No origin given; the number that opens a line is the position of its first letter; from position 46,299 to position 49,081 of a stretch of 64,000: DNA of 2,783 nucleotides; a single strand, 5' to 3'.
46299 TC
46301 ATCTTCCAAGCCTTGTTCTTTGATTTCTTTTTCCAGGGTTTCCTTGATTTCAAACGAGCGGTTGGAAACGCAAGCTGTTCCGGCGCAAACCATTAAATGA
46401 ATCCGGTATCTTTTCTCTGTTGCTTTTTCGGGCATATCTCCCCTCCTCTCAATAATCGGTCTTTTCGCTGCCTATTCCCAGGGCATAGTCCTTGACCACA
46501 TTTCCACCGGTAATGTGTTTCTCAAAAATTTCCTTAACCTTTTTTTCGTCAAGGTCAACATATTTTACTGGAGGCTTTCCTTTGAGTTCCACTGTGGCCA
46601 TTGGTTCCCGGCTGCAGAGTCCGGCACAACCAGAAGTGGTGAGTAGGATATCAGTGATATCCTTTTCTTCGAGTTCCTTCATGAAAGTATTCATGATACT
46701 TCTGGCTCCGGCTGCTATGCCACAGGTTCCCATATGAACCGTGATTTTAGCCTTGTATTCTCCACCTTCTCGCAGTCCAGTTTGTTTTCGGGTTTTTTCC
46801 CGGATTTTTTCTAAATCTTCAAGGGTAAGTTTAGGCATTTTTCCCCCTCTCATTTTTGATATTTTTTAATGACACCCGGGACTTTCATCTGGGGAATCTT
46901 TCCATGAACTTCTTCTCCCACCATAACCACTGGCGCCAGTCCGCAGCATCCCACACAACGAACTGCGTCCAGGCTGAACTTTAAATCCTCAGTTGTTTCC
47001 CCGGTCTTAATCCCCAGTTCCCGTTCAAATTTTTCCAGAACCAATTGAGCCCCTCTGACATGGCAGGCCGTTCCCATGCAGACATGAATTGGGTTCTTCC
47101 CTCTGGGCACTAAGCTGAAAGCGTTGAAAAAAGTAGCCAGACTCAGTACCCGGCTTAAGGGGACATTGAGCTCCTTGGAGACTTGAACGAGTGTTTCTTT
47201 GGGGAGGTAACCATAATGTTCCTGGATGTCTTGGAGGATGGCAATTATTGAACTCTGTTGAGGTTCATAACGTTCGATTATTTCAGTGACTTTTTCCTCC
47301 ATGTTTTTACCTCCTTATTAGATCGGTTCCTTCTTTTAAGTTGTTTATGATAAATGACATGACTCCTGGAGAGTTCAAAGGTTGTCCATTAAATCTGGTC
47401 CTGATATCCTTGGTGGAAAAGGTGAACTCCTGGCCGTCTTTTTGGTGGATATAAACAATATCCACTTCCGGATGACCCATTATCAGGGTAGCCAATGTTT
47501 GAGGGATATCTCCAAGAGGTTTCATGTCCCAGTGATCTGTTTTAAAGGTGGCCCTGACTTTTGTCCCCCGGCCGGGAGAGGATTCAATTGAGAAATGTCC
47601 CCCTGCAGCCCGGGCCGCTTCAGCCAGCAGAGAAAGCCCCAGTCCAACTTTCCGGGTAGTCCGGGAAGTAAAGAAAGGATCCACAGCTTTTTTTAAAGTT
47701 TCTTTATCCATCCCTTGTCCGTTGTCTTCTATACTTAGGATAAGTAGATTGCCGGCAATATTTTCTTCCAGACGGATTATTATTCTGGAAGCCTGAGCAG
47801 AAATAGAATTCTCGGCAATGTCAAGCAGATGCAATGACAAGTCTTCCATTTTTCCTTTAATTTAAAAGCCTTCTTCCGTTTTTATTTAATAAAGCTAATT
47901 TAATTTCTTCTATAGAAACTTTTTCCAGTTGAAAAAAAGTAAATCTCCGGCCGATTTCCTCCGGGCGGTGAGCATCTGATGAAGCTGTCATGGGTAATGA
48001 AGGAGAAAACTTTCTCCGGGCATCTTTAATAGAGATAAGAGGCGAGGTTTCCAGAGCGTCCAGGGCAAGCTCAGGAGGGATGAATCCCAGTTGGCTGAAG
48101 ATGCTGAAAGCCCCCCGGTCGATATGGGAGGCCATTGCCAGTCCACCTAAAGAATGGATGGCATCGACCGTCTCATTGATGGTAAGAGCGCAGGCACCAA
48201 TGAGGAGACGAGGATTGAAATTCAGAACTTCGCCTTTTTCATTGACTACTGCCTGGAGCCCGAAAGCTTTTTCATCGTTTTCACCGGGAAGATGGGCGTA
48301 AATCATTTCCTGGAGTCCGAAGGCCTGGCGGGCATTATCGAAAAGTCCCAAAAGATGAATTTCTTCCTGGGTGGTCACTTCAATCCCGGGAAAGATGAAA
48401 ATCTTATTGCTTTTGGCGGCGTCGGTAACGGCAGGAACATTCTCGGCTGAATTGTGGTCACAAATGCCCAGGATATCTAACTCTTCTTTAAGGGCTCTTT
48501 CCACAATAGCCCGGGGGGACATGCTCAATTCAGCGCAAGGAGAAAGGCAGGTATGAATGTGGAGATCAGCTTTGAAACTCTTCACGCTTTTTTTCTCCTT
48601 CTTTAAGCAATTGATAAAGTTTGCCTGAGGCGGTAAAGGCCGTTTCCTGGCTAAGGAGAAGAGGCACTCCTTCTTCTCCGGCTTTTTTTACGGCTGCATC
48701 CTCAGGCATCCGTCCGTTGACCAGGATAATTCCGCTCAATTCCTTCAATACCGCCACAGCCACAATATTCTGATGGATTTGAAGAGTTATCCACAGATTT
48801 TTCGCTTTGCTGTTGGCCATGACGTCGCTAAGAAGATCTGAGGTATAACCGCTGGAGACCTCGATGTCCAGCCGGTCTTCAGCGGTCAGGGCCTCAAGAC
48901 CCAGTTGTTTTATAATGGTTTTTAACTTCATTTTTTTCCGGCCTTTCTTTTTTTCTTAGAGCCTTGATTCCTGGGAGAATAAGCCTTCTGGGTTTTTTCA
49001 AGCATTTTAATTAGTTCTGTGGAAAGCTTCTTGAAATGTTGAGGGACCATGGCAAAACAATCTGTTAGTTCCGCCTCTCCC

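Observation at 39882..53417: Mosaic 16-gene operon interleaving HdrCBA, a NuoE/F flavoprotein + [FeFe]-sensor cassette, and MvhDGA [NiFe] hydrogenase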

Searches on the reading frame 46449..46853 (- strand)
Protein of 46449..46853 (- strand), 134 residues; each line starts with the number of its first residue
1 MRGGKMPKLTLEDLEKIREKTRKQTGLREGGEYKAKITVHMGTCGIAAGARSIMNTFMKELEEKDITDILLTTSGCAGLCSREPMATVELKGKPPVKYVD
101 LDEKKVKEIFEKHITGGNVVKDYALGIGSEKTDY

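Call 4: search_protein_families(library=pfam, proteins=[window:46449-46853:-])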
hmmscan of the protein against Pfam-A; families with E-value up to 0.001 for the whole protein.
window:46449-46853:- (134 aa): 1 family
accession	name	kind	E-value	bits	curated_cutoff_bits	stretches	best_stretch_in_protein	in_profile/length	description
PF01257.25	2Fe-2S_thioredx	-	5e-05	23.6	24.8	1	34-112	65-143/145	Thioredoxin-like [2Fe-2S] ferredoxin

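Call 69: search_solved_structures(query=window:46449-46853:-, max_evalue=0.01, show_alignments=1)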
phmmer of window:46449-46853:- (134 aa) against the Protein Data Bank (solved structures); distinct sequences matched with E-value up to 0.01: 9.
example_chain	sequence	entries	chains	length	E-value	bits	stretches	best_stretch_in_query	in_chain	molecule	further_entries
9n5u_B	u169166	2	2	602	2.5e-11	46.9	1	37-124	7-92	NfnB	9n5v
8oh5_B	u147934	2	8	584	9.2e-11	45.1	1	36-126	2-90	NAD-reducing hydrogenase subunit HoxF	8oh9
9bov_B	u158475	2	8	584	4.8e-09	39.6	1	36-125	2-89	NADH dehydrogenase (Quinone)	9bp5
7t2r_B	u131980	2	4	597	4e-07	33.4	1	33-122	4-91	NiFe hydrogenase subunit B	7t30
5abr_A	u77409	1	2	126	3.9e-05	26.9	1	41-121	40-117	FERREDOXIN, 2FE-2S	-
1f37_A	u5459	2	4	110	7.1e-05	26.1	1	42-126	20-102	FERREDOXIN [2FE-2S] | [2Fe-2S] ferredoxin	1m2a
1m2d_A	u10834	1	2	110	0.0015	21.8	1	42-126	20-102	[2Fe-2S] ferredoxin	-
7q4v_B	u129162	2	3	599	0.0015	21.8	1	35-118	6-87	Iron hydrogenase HydB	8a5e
1m2b_A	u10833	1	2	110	0.0018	21.6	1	42-126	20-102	[2Fe-2S] ferredoxin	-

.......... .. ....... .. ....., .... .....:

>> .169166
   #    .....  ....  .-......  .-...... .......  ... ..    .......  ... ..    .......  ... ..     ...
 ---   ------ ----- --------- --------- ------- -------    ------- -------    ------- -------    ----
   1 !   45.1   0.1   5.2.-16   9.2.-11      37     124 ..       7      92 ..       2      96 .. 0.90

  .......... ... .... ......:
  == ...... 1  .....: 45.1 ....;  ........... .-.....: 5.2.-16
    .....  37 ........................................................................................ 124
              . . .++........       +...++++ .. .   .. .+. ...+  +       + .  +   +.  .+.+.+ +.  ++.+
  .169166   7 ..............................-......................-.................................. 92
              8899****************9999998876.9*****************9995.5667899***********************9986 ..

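Call 96: search_protein_families(library=ncbifam, proteins=[window:46449-46853:-], max_evalue=0.001)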
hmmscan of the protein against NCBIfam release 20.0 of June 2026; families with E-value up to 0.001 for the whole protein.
window:46449-46853:- (134 aa): 3 families
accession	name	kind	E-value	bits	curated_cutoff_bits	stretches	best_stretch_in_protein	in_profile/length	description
NF041612.1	fdxn_Clost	equivalog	2e-12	47.6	150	1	47-122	26-99/102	2Fe-2S ferredoxin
NF041613.1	fdxn_Azotob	equivalog_domain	3e-05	24.2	195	1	41-122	21-99/107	2Fe-2S ferredoxin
TIGR02041.1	CysI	equivalog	0.0008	18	756.55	1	21-99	396-485/541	assimilatory sulfite reductase (NADPH) hemoprotein subunit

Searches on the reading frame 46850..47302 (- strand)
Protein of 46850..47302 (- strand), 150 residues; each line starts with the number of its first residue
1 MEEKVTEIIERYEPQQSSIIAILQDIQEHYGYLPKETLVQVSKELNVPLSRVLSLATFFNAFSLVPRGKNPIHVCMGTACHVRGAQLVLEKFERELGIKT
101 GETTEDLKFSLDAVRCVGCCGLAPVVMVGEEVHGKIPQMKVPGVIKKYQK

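Call 4: search_protein_families(library=pfam, proteins=[window:46850-47302:-])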
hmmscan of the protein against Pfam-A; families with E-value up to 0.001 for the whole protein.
window:46850-47302:- (150 aa): 1 family
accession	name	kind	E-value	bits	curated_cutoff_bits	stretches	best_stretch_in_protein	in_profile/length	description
PF01257.25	2Fe-2S_thioredx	-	4.9e-49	166.4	24.8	1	6-149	2-145/145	Thioredoxin-like [2Fe-2S] ferredoxin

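Call 68: search_solved_structures(query=window:46850-47302:-, max_evalue=1e-15)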
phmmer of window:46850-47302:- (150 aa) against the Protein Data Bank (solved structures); distinct sequences matched with E-value up to 1e-15: 50.
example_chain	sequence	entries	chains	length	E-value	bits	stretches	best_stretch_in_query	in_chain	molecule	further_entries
8a6t_C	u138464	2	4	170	6.2e-47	162.4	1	3-149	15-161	Electron bifurcating hydrogenase subunit HydC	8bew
7t2r_C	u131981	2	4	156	4.7e-46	159.6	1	3-149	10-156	NiFe hydrogenase subunit C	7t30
7q4v_C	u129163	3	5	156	2.9e-42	147.3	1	8-148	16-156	Iron hydrogenase HydC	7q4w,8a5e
9n5u_C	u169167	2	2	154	2.5e-41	144.3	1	7-147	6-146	NfnC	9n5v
9mqx_C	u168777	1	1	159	2.4e-38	134.6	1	5-145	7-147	NADH:ubiquinone oxidoreductase 24 kD subunit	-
7p5h_C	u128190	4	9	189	8.3e-38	132.8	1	3-148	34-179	Fe-hydrogenase, subunit gamma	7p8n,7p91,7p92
9bov_C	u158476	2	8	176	8.8e-34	119.8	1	7-147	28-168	NADH dehydrogenase (Ubiquinone), 24 kDa subunit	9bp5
8oh5_A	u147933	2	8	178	2.1e-30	108.8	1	8-144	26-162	NAD-dependent formate dehydrogenase gamma subunit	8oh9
6q9c_A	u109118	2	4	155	8.4e-26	93.9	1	3-147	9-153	NADH-quinone oxidoreductase subunit E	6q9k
6hl2_A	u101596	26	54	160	9.4e-26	93.8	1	3-147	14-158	NADH-quinone oxidoreductase subunit E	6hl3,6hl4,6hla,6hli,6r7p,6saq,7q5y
9he5_A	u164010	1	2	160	1.3e-25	93.3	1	3-147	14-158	NADH-quinone oxidoreductase subunit E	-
9heg_A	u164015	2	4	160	2.5e-25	92.4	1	3-147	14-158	NADH-quinone oxidoreductase subunit E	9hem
9hen_A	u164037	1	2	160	3.4e-25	91.9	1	3-147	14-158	NADH-quinone oxidoreductase subunit E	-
6hlj_A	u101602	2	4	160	6.6e-25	91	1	3-147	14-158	NADH-quinone oxidoreductase subunit E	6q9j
2auv_A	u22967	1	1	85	8.8e-25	90.6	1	64-145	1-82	potential NAD-reducing hydrogenase subunit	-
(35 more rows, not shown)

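Call 96: search_protein_families(library=ncbifam, proteins=[window:46850-47302:-], max_evalue=0.001)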
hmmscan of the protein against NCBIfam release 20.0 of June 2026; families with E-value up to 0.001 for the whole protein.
window:46850-47302:- (150 aa): 9 families
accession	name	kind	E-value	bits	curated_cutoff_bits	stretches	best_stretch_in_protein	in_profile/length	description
NF005747.0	PRK07571.1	equivalog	5.2e-44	149.9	224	1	5-149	25-169/173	bidirectional hydrogenase complex protein HoxE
NF005722.0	PRK07539.1-2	equivalog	3.7e-42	144.1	141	1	2-149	10-157/157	NADH-quinone oxidoreductase subunit NuoE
TIGR01958.1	nuoE_fam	subfamily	1.4e-37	129.1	142.4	1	5-149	2-148/148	NADH-quinone oxidoreductase subunit NuoE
NF005725.0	PRK07539.1-5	equivalog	2.3e-31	108.8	220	1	3-149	23-172/174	NADH-quinone oxidoreductase subunit NuoE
NF004638.0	PRK05988.1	equivalog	2.9e-31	108.4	198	1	3-148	12-157/159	formate dehydrogenase subunit gamma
NF005721.0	PRK07539.1-1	equivalog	3.6e-26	92.1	308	1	2-131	31-160/292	NADH-quinone oxidoreductase subunit NuoE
NF005724.0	PRK07539.1-4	equivalog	1.7e-24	86.9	280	1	4-146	25-170/240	NADH-quinone oxidoreductase subunit NuoE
NF005723.0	PRK07539.1-3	equivalog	3e-24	85.7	226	1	14-130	21-137/158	NADH-quinone oxidoreductase subunit NuoE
NF009040.0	PRK12373.1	equivalog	1.8e-20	74.1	514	1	15-147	35-168/400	NADH-quinone oxidoreductase subunit E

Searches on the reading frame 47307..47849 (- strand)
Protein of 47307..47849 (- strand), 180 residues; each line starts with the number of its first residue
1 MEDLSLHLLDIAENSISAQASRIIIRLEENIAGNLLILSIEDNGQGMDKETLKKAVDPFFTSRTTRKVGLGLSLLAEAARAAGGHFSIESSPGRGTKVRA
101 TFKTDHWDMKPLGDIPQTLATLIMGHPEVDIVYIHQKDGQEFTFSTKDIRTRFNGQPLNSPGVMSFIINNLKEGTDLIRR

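Call 4: search_protein_families(library=pfam, proteins=[window:47307-47849:-])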
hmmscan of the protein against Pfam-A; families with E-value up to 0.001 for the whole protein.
window:47307-47849:- (180 aa): 2 families
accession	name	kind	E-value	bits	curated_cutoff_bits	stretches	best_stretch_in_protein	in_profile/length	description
PF02518.31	HATPase_c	-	4e-18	66.3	26.4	1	8-104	10-109/111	Histidine kinase-, DNA gyrase B-, and HSP90-like ATPase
PF13589.12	HATPase_c_3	-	9.4e-09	35.9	25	1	8-90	7-92/137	Histidine kinase-, DNA gyrase B-, and HSP90-like ATPase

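Call 96: search_protein_families(library=ncbifam, proteins=[window:47307-47849:-], max_evalue=0.001)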
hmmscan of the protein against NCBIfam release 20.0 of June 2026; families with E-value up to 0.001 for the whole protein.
window:47307-47849:- (180 aa): 57 families (the best 25 are shown)
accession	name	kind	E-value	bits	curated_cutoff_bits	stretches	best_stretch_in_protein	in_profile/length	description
NF008468.0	PRK11360.1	equivalog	2.6e-17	62.4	646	1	8-106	511-610/616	two-component system sensor histidine kinase AtoS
NF010411.0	PRK13837.1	equivalog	6.9e-16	57.4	647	1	31-100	603-671/828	two-component system VirA-like sensor kinase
NF010076.0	PRK13557.1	subfamily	2.9e-13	49.1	631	1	28-108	317-398/540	histidine kinase famiy protein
NF007688.0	PRK10364.1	equivalog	1.7e-10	40.3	479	1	7-99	355-446/460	two-component system sensor histidine kinase ZraS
NF052573.1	HisKinEspAMyxo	equivalog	2.7e-10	38.9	1400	1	21-105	528-612/755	serine histidine kinase EspA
NF046020.1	HisKinCckABruc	equivalog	9.9e-10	36.9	1000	1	27-100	629-703/868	cell cycle histidine kinase CckA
NF053867.1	SprKinKinDBac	equivalog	1.6e-09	36.8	775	1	8-102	402-495/500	sporulation kinase KinD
TIGR00585.2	mutl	equivalog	2.2e-09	36.8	180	1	12-63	29-77/555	DNA mismatch repair endonuclease MutL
NF011874.0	PRK15347.1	equivalog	2.5e-09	35.8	852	1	25-118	534-626/921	two component system sensor kinase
NF047496.1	HK_LIC11548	equivalog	2.8e-09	36.3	750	1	18-99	503-584/589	LIC_11548 family sensor histidine kinase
NF038348.1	T2SS_HK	subfamily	3.3e-09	35.7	450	1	8-99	479-568/574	histidine kinase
TIGR02916.1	PEP_his_kin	equivalog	4.1e-09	35.6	300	1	12-99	588-675/679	XrtA/PEP-CTERM system histidine kinase PrsK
NF052574.1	HisKinEspCMyxo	equivalog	5.8e-09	34.7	1200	1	21-96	554-629/785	serine histidine kinase EspC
TIGR01925.2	spIIAB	equivalog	8e-09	35.5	135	1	21-101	58-133/137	anti-sigma F factor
TIGR02938.1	nifL_nitrog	equivalog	2.6e-08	32.9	242.45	1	7-102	394-492/494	nitrogen fixation negative regulator NifL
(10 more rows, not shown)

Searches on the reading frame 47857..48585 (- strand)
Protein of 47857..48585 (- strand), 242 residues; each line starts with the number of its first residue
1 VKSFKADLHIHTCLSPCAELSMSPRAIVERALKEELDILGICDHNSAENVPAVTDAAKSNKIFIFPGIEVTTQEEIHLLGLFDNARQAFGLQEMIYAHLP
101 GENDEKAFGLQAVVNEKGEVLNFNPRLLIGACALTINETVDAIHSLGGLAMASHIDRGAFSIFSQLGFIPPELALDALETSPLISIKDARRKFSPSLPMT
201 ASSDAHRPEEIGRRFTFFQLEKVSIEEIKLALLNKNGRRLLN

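Call 3: search_protein_families(library=pfam, proteins=[window:47857-48585:-])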
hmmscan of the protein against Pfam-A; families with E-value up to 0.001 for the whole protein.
window:47857-48585:- (242 aa): 2 families
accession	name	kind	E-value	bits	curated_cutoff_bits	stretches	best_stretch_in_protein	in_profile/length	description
PF02811.25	PHP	-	7.6e-08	33.3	26.4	1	7-84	1-81/164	PHP domain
PF13263.12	PHP_C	-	2.1e-07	30.8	21.3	1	196-228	15-47/56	PHP-associated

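Call 96: search_protein_families(library=ncbifam, proteins=[window:47857-48585:-], max_evalue=0.001)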
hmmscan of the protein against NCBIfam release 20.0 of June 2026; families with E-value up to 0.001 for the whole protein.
window:47857-48585:- (242 aa): 11 families
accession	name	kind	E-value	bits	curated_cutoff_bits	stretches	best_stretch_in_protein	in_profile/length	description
NF045780.1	TrlF_fam_ATP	equivalog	2.8e-21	76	350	1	4-238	6-269/944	TrlF family AAA-like ATPase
NF042955.1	Ppl_antiphage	equivalog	5.1e-14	51.2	1000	1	4-235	5-235/882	anti-phage protein Ppl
NF047791.1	RNaseRnm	equivalog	9.6e-11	41.4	375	1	6-82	3-81/275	RNase RNM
NF038032.1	CehA_McbA_metalo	domain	1.2e-10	41.4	80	1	5-79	4-75/315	CehA/McbA family metallohydrolase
NF045781.1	Spaf1101_AAA_ATP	equivalog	5.2e-09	35.1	475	1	27-156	97-208/836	Spaf_1101 family AAA-like ATPase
NF041577.1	nside_bi_sphtase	equivalog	6.4e-09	35.4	400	1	5-87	3-86/276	3',5'-nucleoside bisphosphate phosphatase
NF005596.0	PRK07328.1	subfamily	1.1e-05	25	202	0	192-216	217-241/269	histidinol-phosphatase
TIGR01856.1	hisJ_fam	subfamily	0.00014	21.6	90.2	0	7-48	2-41/252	histidinol-phosphatase HisJ family protein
TIGR01405.1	polC_Gram_pos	equivalog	0.00029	18.6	1043.45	1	5-74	104-172/1211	DNA polymerase III subunit alpha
NF001688.0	PRK00448.1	equivalog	0.00043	17.9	873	1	6-75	339-407/1445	PolC-type DNA polymerase III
NF004981.0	PRK06361.1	equivalog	0.00093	18.6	117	0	6-72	2-73/217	histidinol phosphate phosphatase domain-containing protein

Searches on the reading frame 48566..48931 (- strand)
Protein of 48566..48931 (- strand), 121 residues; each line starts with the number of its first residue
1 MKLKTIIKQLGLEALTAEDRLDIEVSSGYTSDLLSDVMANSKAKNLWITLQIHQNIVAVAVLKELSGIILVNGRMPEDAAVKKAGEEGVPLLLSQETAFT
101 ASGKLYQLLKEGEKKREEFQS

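Call 3: search_protein_families(library=pfam, proteins=[window:48566-48931:-])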
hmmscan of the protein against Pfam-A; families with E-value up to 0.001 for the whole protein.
window:48566-48931:- (121 aa): 1 family
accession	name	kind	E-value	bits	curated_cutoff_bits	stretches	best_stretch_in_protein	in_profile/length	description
PF07085.17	DRTGG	-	0.00027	21.2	25.2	1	53-107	50-104/105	DRTGG domain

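Call 96: search_protein_families(library=ncbifam, proteins=[window:48566-48931:-], max_evalue=0.001)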
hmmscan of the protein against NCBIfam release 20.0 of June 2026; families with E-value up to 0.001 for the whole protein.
window:48566-48931:- (121 aa): 0 families
